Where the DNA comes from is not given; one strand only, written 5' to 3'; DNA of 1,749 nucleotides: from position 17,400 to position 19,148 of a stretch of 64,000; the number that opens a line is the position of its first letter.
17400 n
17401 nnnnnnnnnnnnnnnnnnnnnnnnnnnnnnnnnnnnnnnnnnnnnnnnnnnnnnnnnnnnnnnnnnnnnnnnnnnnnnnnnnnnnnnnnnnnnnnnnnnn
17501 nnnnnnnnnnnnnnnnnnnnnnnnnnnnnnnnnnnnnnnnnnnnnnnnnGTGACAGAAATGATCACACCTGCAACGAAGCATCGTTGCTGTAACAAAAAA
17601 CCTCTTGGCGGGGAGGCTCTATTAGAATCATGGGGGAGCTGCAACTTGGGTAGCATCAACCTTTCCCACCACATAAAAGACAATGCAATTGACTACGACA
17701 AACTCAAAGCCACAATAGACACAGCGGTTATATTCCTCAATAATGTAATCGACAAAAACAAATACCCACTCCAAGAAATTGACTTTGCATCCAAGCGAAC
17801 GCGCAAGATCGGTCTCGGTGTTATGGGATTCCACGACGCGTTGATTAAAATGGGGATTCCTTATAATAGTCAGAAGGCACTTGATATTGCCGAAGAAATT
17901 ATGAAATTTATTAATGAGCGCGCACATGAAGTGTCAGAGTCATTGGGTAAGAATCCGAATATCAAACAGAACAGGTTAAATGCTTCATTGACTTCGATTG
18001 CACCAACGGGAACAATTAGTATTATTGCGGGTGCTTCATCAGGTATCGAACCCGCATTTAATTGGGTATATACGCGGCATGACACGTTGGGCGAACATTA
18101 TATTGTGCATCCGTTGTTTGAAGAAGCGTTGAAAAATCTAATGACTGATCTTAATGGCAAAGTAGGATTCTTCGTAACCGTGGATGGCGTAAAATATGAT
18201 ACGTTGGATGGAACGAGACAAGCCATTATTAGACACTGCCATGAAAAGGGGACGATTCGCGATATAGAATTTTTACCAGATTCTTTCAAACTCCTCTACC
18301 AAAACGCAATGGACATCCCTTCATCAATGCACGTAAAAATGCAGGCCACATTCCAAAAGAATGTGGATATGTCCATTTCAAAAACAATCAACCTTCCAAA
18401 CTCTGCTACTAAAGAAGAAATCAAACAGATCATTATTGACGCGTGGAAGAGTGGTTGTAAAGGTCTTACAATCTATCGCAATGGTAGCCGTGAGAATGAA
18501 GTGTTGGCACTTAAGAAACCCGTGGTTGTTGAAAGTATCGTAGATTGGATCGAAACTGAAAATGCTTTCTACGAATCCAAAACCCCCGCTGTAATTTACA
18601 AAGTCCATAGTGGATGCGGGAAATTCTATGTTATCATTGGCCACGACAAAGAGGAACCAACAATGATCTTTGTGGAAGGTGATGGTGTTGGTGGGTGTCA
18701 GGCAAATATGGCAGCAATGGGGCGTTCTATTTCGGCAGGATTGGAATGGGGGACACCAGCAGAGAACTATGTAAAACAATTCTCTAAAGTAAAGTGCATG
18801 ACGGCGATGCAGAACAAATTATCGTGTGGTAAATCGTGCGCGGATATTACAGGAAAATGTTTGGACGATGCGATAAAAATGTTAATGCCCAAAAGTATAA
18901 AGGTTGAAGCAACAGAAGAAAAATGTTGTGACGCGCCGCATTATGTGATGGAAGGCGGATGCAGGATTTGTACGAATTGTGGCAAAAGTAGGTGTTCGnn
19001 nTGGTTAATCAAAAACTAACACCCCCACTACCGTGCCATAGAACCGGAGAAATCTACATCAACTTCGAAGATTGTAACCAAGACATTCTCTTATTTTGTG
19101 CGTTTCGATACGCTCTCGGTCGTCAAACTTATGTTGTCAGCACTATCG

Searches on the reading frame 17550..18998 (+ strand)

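Call 29: search_protein_families(library=pfam, proteins=[window:17550-18998:+], max_evalue=0.001)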
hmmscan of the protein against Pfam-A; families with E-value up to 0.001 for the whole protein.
window:17550-18998:+ (483 aa): 2 families
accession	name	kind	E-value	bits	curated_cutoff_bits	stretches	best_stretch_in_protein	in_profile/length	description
PF02867.20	Ribonuc_red_lgC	-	1.6e-63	215.6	23.9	2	25-135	217-332/523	Ribonucleotide reductase, barrel domain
PF12637.14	TSCPD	-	1.8e-13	51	22.8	1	350-441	3-87/88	TSCPD domain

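Call 30: search_protein_families(library=phrogs, proteins=[window:17550-18998:+], max_evalue=0.001)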
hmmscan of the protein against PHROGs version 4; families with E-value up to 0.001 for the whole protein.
window:17550-18998:+ (483 aa): 5 families
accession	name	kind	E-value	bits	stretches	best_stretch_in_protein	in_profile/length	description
phrog_84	-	DNA, RNA and nucleotide metabolism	6.5e-69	234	1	29-453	507-918/975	ribonucleoside-diphosphate reductase large subunit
phrog_3844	-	moron, auxiliary metabolic gene and host takeover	1.2e-35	124.3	2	29-134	160-261/451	NrdA-like aerobic NDP reductase large subunit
phrog_367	-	DNA, RNA and nucleotide metabolism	1.5e-22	80.6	1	21-311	389-651/701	ribonucleotide reductase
phrog_30939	-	DNA, RNA and nucleotide metabolism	6.5e-10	38.5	1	81-298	732-947/977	ribonucleotide reductase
phrog_29665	-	unknown function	1.1e-08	36.1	1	81-134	74-127/150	-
